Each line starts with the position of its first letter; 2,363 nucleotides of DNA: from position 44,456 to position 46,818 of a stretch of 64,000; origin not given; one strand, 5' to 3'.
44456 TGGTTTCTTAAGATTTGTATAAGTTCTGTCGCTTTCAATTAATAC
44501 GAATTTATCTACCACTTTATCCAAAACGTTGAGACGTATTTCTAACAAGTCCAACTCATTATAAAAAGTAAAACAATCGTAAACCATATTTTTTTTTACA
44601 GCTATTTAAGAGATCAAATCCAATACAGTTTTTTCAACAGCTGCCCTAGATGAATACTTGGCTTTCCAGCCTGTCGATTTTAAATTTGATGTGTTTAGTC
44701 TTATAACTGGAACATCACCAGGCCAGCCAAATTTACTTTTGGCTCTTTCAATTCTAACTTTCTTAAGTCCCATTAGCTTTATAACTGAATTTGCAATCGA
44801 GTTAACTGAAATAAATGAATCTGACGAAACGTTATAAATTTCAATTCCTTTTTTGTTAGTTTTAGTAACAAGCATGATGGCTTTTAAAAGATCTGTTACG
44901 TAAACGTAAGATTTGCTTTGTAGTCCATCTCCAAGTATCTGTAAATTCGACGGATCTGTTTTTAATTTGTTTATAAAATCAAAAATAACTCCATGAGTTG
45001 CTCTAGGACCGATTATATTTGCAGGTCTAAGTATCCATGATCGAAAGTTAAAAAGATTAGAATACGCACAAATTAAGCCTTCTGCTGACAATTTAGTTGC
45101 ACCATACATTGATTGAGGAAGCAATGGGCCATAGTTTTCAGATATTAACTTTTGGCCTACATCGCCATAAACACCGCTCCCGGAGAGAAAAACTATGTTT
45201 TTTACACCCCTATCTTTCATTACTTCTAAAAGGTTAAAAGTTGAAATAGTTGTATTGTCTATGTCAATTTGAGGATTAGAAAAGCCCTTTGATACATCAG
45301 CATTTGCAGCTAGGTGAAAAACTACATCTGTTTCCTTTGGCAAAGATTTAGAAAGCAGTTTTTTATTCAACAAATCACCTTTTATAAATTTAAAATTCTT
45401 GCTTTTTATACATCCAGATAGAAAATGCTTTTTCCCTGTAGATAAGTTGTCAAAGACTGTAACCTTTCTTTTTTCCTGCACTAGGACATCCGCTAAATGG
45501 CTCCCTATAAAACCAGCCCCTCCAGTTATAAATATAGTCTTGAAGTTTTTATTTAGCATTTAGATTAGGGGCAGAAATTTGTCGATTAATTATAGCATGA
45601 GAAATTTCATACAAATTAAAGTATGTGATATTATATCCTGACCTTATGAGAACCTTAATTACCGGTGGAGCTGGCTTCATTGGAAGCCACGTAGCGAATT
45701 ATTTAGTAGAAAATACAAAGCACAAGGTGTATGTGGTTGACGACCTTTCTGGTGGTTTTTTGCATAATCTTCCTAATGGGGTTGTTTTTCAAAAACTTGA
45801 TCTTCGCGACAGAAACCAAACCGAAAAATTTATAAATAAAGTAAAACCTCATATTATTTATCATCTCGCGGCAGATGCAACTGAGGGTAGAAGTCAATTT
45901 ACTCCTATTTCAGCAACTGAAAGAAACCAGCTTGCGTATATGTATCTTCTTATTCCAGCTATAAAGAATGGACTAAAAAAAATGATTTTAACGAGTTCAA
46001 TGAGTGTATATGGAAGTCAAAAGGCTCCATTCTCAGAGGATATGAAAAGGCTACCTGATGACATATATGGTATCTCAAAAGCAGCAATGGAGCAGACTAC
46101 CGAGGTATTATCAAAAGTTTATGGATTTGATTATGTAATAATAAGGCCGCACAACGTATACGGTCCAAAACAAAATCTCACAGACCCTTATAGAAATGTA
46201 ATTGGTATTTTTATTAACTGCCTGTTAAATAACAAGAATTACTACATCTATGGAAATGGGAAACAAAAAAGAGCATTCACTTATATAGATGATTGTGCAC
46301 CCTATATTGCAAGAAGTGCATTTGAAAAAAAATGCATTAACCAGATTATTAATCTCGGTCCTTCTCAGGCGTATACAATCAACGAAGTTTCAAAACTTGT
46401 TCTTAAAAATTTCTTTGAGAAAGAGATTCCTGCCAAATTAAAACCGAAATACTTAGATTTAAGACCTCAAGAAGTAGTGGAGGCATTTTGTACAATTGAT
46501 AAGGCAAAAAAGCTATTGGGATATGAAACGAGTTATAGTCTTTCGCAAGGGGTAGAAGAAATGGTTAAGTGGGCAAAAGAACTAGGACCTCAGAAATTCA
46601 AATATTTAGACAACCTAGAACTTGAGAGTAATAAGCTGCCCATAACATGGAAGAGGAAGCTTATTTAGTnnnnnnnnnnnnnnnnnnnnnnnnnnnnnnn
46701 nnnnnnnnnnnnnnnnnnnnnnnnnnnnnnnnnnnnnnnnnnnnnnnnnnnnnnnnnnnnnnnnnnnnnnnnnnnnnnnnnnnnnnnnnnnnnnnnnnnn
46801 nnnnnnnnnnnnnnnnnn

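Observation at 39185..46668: GDP-D-glycero-D-manno-heptose pathway with tailoring dehydratases, methyltransferases and a GT17-like transferase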

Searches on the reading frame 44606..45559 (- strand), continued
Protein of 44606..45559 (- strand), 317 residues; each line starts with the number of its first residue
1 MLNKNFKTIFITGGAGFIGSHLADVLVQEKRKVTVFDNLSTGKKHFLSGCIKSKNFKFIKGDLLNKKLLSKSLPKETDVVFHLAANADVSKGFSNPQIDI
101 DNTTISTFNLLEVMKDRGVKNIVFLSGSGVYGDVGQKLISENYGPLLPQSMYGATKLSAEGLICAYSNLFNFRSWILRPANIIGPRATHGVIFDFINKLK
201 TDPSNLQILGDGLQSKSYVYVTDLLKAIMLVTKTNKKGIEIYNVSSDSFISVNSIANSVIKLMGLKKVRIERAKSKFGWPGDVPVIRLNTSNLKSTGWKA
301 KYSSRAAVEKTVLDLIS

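Call 75: search_protein_families(library=ncbifam, proteins=[L114:5207-5923:+, L099:8354-9004:+], max_evalue=0.00001)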
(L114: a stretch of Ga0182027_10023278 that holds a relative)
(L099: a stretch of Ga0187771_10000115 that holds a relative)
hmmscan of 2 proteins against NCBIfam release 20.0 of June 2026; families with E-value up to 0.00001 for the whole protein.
L114:5207-5923:+ (238 aa): 11 families
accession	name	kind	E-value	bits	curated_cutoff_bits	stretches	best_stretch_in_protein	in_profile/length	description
TIGR04182.1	glyco_TIGR04182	equivalog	4.8e-40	137.8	325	1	19-231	2-214/293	S-layer glycoprotein N-glycosyltransferase AglJ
NF041391.1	DPhHxTase_Halo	equivalog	3.3e-21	75.3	375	1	25-232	3-206/213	dolichyl-phosphate hexose transferase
NF058614.1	PPMAGASynPpgS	equivalog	2.4e-15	56.6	370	1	20-205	3-193/226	polyprenyl-phospho-N-acetylgalactosaminyl synthase PpgS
TIGR04283.1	glyco_like_mftF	equivalog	1.6e-12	47.5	182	1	19-115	1-97/221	TIGR04283 family arsenosugar biosynthesis glycosyltransferase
NF047588.1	GlcsyltransPgfSStrep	equivalog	3.7e-12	46.1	500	1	18-177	2-167/308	glycosyltransferase PgfS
TIGR03937.1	PgaC_IcaA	equivalog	6.3e-12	45.1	422.3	1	10-117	38-152/407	poly-beta-1,6-N-acetyl-D-glucosamine synthase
NF007986.1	PRK10714.1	equivalog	1.8e-11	43.7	529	1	15-126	4-126/316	undecaprenyl-phosphate 4-deoxy-4-formamido-L-arabinose transferase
NF010496.0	PRK13915.1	equivalog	9e-11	41.4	262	1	12-104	26-130/307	glucosyl-3-phosphoglycerate synthase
NF007482.0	PRK10073.1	equivalog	1.8e-07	30.5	423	1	14-114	3-109/334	glycosyltransferase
TIGR03111.1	glyc2_xrt_Gpos1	hypoth_equivalog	2.4e-06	26.6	363.95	1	9-115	41-156/439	TIGR03111 family XrtG-associated glycosyltransferase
TIGR04195.1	S_glycosyl_SunS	equivalog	5.7e-06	25.4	350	0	14-100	54-141/421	SunS family peptide S-glycosyltransferase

L099:8354-9004:+ (216 aa): 5 families
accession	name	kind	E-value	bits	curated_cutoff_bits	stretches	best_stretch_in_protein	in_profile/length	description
TIGR00875.1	fsa_talC_mipB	equivalog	1.2e-47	162.1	245.95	1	2-208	11-211/213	fructose-6-phosphate aldolase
NF009299.0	PRK12656.1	equivalog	1.5e-26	93.3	214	1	4-211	16-218/222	fructose-6-phosphate aldolase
NF009296.0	PRK12653.1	subfamily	2.3e-24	86.4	306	1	2-208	14-213/220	fructose-6-phosphate aldolase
TIGR02134.1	transald_staph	equivalog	6.6e-17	62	281.95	1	3-194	17-211/236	transaldolase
TIGR00874.1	talAB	equivalog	4.9e-07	29.4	396.2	1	4-132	50-182/317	transaldolase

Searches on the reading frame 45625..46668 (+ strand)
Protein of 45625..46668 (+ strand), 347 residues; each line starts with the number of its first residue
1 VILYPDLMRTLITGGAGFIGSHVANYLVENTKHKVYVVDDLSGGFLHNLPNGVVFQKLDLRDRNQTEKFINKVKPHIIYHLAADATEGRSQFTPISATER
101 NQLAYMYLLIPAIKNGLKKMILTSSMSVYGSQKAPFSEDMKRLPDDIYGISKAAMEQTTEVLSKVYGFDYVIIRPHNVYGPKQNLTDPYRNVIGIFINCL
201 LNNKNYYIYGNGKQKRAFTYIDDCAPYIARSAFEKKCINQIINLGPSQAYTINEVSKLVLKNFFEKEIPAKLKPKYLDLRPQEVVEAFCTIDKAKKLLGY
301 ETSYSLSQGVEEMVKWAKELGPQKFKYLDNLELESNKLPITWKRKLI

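Call 4: search_protein_families(library=pfam, proteins=[window:45625-46668:+], max_evalue=0.01)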
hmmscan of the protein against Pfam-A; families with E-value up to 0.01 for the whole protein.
window:45625-46668:+ (347 aa): 9 families
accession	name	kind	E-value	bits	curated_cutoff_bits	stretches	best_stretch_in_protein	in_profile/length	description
PF01370.27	Epimerase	-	2.4e-47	161.8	20.9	1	11-245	2-240/240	NAD dependent epimerase/dehydratase family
PF16363.11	GDP_Man_Dehyd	-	1.5e-44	153.3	27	1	11-313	1-332/332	GDP-mannose 4,6 dehydratase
PF04321.23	RmlD_sub_bind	-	1.2e-13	51.2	27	1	8-184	1-157/287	RmlD substrate binding domain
PF01073.25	3Beta_HSD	-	1.1e-11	44.8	22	1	11-225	1-222/280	3-beta hydroxysteroid dehydrogenase/isomerase family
PF13460.12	NAD_binding_10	-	3.6e-09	37.2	27.2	1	14-178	1-146/184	NAD(P)H-binding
PF02719.21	Polysacc_synt_2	-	3.7e-09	36.6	20.2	1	11-182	2-175/293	Polysaccharide biosynthesis protein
PF07993.18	NAD_binding_4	-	7.8e-07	28.9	20.1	1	138-224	168-254/258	Male sterility protein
PF00106.31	adh_short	-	0.0022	18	26.6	0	11-76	4-74/195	short chain dehydrogenase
PF08659.16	KR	-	0.0099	16.3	22.6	0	11-38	4-31/180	KR domain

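Call 5: search_protein_families(library=ncbifam, proteins=[window:45625-46668:+], max_evalue=0.01)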
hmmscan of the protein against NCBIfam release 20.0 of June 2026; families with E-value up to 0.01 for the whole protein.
window:45625-46668:+ (347 aa): 29 families (the best 25 are shown)
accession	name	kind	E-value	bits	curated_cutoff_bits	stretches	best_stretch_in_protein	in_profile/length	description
TIGR01179.1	galE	equivalog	2.1e-37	128.7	262.3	1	10-319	2-327/332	UDP-glucose 4-epimerase GalE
TIGR02197.1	heptose_epim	equivalog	7.4e-33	114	274.6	1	11-318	2-314/316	ADP-glyceromanno-heptose 6-epimerase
TIGR01181.1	dTDP_gluc_dehyt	equivalog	1.8e-32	112.7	365.1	1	10-317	2-311/321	dTDP-glucose 4,6-dehydratase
TIGR04180.1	EDH_00030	hypoth_equivalog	7.7e-31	107.3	475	1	11-304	2-296/297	NAD-dependent 4,6-dehydratase LegB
NF011728.1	PRK15181.1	equivalog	1.5e-26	93.3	760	1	8-317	16-337/348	Vi polysaccharide biosynthesis UDP-N-acetylglucosaminuronic acid C-4 epimerase TviC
NF007582.0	PRK10217.1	equivalog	7.5e-22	77.9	698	1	9-234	3-242/355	dTDP-glucose 4,6-dehydratase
NF007490.0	PRK10084.1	subfamily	2.1e-21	76.3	649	1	8-317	1-334/361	dTDP-glucose 4,6-dehydratase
NF047922.1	GDPFucSynFcl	equivalog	1.1e-17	64.4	500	1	56-316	35-300/308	GDP-L-fucose synthase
NF008360.0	PRK11150.1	equivalog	1.9e-17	63.4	452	1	11-317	3-306/310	ADP-glyceromanno-heptose 6-epimerase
NF005998.1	PRK08125.1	equivalog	2.6e-17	62.5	777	1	8-314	316-646/649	bifunctional UDP-4-amino-4-deoxy-L-arabinose formyltransferase/UDP-glucuronic acid oxidase ArnA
NF008872.0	PRK11908.1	equivalog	1e-16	60.9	294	1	8-264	2-272/349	bifunctional UDP-4-keto-pentose/UDP-xylose synthase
TIGR02622.1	CDP_4_6_dhtase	equivalog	3.4e-16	59.3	278.45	1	9-319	6-332/352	CDP-glucose 4,6-dehydratase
TIGR03466.1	HpnA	hypoth_equivalog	1.7e-14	53.4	367.65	1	8-193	1-185/327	hopanoid-associated sugar epimerase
NF007956.0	PRK10675.1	subfamily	5.1e-14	52.1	394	1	8-177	1-179/338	UDP-glucose 4-epimerase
TIGR01214.1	rmlD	equivalog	4.6e-11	42.4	224.05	1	10-228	2-193/285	dTDP-4-dehydrorhamnose reductase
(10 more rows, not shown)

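Call 15: search_solved_structures(query=window:45625-46668:+, max_evalue=1e-10)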
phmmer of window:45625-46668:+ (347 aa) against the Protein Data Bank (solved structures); distinct sequences matched with E-value up to 1e-10: 84 (the best 60 are shown).
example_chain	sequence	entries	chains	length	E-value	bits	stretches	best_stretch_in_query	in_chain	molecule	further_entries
4zrm_A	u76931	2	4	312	2.3e-45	158.6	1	8-317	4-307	UDP-glucose 4-epimerase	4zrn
6dnt_A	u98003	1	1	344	1e-41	146.6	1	10-316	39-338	NAD-dependent epimerase/dehydratase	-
6bwl_A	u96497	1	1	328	6.4e-35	124.3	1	8-321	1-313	Pal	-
6zl6_A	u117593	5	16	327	1.1e-32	116.9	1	8-320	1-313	Epimerase domain-containing protein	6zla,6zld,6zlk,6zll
6zlj_A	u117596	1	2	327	4.1e-32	115.1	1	8-320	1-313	Epimerase domain-containing protein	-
6wjb_A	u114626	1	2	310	3.3e-29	105.5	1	9-255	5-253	NAD-dependent epimerase/dehydratase family protein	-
6wj9_A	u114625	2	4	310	3.1e-28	102.3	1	9-255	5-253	NAD-dependent epimerase/dehydratase family protein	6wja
2p5u_A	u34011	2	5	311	5.4e-28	101.5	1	8-260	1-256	UDP-glucose 4-epimerase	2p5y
4lk3_A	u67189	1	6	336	5.7e-27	98.2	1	6-320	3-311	UDP-glucuronic acid decarboxylase 1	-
6pmh_A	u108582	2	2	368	5.8e-27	98.1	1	10-319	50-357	UDP-glucose 4-epimerase related protein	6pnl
8rdg_A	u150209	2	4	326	1.4e-26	96.9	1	8-260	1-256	SDR family NAD(P)-dependent oxidoreductase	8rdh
4gll_A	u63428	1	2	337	2.2e-26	96.2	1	6-320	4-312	UDP-glucuronic acid decarboxylase 1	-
2b69_A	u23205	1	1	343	2.7e-26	96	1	6-320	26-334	UDP-glucuronate decarboxylase 1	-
4m55_A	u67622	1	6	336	3.7e-26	95.5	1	6-320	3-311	UDP-glucuronic acid decarboxylase 1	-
8rdi_A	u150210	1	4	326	4.9e-26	95.1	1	8-260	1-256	SDR family NAD(P)-dependent oxidoreductase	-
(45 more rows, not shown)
